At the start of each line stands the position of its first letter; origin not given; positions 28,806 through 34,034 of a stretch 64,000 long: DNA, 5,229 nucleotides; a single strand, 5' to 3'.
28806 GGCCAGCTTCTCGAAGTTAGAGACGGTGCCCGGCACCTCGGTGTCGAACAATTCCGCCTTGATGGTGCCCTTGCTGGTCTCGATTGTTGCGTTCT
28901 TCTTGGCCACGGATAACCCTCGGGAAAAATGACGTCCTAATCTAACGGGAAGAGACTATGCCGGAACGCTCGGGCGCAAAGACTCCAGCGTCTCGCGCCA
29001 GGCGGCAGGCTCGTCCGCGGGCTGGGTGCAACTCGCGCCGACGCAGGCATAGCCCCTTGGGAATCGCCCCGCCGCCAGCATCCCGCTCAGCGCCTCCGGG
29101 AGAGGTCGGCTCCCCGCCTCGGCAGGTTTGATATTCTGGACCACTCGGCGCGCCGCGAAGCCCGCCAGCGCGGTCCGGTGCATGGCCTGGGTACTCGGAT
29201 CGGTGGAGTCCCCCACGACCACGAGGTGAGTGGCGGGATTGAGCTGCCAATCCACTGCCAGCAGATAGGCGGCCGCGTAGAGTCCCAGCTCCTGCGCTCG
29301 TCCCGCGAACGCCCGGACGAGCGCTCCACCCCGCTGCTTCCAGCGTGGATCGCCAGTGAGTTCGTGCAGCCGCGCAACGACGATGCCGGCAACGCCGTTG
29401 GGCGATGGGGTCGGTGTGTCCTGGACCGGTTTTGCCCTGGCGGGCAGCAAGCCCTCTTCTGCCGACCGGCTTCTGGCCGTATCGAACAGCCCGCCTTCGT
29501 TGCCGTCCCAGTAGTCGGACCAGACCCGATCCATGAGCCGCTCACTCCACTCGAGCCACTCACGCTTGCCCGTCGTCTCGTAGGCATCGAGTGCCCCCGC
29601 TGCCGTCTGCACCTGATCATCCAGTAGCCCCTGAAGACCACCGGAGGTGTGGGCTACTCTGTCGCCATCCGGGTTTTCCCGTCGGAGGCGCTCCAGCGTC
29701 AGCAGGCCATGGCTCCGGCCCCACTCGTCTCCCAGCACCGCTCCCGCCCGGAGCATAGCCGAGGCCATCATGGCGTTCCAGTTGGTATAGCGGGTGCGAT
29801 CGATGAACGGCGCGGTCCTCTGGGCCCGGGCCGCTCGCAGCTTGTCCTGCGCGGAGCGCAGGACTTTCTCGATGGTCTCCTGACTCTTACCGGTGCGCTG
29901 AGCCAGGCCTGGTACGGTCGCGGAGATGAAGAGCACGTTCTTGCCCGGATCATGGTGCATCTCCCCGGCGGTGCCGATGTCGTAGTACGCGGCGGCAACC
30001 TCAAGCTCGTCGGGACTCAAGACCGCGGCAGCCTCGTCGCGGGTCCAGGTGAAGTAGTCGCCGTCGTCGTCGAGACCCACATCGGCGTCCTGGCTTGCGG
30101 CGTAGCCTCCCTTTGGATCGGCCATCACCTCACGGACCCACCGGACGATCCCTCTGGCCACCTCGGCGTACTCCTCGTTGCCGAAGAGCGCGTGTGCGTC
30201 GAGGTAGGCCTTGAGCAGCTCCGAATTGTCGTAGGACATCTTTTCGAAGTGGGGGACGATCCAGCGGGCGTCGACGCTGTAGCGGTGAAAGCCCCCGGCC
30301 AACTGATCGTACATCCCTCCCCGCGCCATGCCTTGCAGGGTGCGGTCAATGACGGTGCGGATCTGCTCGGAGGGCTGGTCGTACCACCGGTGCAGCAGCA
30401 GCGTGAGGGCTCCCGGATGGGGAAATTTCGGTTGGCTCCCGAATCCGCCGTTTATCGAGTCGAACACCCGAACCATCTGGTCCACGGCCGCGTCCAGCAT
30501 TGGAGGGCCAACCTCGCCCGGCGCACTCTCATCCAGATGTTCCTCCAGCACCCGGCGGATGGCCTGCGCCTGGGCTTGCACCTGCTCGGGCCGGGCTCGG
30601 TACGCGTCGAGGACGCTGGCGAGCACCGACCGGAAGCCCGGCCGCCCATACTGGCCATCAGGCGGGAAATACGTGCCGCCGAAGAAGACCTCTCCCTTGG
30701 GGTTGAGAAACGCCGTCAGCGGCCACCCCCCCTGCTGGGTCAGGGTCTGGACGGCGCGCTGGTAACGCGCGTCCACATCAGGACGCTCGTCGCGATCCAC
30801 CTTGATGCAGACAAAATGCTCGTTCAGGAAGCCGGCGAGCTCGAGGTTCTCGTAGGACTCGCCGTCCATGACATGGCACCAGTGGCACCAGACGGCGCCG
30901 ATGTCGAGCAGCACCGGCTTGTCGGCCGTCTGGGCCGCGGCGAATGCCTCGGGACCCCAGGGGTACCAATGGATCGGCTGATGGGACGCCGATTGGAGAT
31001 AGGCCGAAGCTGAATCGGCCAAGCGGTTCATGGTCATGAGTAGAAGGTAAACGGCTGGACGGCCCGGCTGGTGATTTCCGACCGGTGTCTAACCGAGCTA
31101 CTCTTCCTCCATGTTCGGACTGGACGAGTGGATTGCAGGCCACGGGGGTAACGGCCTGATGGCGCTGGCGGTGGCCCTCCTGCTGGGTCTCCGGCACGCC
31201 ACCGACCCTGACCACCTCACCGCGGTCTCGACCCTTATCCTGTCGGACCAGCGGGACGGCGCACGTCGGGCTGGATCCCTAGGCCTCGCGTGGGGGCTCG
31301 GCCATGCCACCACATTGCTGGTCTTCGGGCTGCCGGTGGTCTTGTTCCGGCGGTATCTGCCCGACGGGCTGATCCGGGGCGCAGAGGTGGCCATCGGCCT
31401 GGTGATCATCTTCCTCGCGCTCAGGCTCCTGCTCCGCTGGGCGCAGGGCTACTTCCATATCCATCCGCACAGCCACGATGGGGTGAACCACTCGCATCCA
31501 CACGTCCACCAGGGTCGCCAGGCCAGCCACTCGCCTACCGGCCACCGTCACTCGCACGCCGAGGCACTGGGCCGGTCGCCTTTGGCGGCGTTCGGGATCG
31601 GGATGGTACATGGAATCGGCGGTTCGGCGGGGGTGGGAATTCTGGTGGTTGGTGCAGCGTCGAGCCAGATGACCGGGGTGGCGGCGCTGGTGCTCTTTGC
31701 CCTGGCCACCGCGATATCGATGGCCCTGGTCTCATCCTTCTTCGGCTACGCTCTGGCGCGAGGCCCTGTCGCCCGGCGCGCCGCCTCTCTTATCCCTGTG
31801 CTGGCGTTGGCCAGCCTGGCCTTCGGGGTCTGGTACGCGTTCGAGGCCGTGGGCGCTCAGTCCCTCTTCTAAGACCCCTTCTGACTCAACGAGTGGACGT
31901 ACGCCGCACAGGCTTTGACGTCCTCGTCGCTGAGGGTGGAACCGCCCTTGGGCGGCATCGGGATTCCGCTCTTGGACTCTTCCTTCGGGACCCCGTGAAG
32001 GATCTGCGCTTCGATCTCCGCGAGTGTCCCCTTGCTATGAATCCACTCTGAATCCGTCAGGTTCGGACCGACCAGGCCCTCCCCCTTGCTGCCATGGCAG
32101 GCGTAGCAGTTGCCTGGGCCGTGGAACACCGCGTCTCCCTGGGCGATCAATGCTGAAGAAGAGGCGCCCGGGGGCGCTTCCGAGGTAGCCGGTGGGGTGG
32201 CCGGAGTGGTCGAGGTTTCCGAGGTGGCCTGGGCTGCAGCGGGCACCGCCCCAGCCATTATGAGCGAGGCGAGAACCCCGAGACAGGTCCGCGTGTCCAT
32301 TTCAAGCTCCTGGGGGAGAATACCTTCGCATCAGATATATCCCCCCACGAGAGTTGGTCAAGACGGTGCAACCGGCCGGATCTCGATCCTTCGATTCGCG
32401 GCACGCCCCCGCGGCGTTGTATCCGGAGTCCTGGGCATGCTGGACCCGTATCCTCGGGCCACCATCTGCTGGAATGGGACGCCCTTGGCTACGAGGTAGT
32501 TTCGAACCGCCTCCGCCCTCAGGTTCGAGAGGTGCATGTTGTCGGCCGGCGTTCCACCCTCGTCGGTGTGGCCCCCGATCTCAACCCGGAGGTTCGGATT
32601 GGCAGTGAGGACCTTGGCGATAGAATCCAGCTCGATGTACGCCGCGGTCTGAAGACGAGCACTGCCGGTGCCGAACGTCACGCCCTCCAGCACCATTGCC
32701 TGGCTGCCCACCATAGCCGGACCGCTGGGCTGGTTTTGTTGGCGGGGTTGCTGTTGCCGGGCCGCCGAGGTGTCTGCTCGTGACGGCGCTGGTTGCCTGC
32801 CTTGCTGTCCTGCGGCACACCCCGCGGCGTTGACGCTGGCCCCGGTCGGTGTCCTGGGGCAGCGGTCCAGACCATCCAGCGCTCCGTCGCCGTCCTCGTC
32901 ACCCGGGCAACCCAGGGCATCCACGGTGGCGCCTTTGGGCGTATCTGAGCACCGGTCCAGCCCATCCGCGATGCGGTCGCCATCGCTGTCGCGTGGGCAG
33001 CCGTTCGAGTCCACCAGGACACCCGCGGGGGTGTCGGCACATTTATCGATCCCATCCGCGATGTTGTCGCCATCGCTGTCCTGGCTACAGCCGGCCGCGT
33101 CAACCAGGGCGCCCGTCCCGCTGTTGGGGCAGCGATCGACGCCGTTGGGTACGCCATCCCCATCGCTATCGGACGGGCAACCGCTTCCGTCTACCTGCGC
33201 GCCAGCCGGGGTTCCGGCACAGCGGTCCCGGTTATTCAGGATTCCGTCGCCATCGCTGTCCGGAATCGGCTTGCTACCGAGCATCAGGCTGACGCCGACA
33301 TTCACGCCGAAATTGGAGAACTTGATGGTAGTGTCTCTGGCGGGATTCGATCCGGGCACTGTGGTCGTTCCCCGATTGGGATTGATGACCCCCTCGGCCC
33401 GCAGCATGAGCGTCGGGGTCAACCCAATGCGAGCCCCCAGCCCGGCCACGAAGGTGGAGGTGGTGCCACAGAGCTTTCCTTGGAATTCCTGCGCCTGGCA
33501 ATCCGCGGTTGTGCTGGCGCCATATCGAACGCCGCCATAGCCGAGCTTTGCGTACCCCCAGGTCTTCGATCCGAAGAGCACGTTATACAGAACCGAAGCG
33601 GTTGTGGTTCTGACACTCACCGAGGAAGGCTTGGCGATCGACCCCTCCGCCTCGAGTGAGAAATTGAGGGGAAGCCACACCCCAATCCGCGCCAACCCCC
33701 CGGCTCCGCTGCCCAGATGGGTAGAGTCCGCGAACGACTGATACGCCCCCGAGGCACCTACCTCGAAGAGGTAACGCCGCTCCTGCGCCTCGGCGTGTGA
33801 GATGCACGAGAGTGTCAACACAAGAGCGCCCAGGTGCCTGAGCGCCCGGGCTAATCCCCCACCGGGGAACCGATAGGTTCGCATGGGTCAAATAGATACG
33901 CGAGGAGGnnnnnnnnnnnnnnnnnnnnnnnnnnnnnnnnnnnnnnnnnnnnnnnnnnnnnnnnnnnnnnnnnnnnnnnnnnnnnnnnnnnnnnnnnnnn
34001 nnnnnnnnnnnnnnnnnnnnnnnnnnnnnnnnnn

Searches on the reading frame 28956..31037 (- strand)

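Call 71: search_protein_families(library=pfam, max_evalue=0.00001, proteins=[window:28956-31037:-])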
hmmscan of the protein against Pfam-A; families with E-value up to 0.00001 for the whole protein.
window:28956-31037:- (693 aa): 3 families
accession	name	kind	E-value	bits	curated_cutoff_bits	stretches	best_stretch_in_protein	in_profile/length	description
PF03190.21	Thioredox_DsbH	-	4.3e-67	225.6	27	1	4-164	2-162/163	Protein of unknown function, DUF255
PF13899.12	Thioredoxin_7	-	5.9e-12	46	27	1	24-113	2-83/83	Thioredoxin-like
PF03663.20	Glyco_hydro_76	-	4.9e-06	26.7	25.9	0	417-518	33-138/366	Glycosyl hydrolase family 76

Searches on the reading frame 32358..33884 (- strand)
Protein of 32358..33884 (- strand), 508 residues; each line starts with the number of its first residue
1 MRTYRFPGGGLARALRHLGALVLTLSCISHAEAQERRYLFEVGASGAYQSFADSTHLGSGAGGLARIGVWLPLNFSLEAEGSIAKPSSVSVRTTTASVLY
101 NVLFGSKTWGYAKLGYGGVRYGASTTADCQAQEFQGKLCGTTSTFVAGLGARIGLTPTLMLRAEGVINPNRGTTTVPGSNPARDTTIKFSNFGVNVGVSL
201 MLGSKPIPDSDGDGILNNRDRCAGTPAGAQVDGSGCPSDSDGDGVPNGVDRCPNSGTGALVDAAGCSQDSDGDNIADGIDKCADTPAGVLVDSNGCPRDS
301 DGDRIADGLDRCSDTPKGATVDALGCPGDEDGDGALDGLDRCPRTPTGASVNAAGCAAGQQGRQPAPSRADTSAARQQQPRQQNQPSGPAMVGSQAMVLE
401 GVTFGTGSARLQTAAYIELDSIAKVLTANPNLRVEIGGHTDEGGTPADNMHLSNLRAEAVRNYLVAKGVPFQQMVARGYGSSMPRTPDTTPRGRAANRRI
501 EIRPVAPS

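Call 18: search_protein_families(library=pfam, proteins=[window:32358-33884:-], max_evalue=0.01)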
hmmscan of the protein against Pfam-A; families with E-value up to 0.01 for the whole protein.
window:32358-33884:- (508 aa): 4 families
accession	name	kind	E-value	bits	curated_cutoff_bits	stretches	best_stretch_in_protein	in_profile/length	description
PF00691.25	OmpA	-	8.2e-25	87.5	27.2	1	403-498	1-98/98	OmpA family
PF02412.23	TSP_3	-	5.2e-11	42.5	25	2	236-256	12-32/36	Thrombospondin type 3 repeat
PF13505.12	OMP_b-brl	-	4.2e-06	27.5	28.7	1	19-198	2-173/175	Outer membrane protein beta-barrel domain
PF05359.17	DUF748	-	1.4e-05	23.8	50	1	391-442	871-921/1037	Domain of Unknown Function (DUF748)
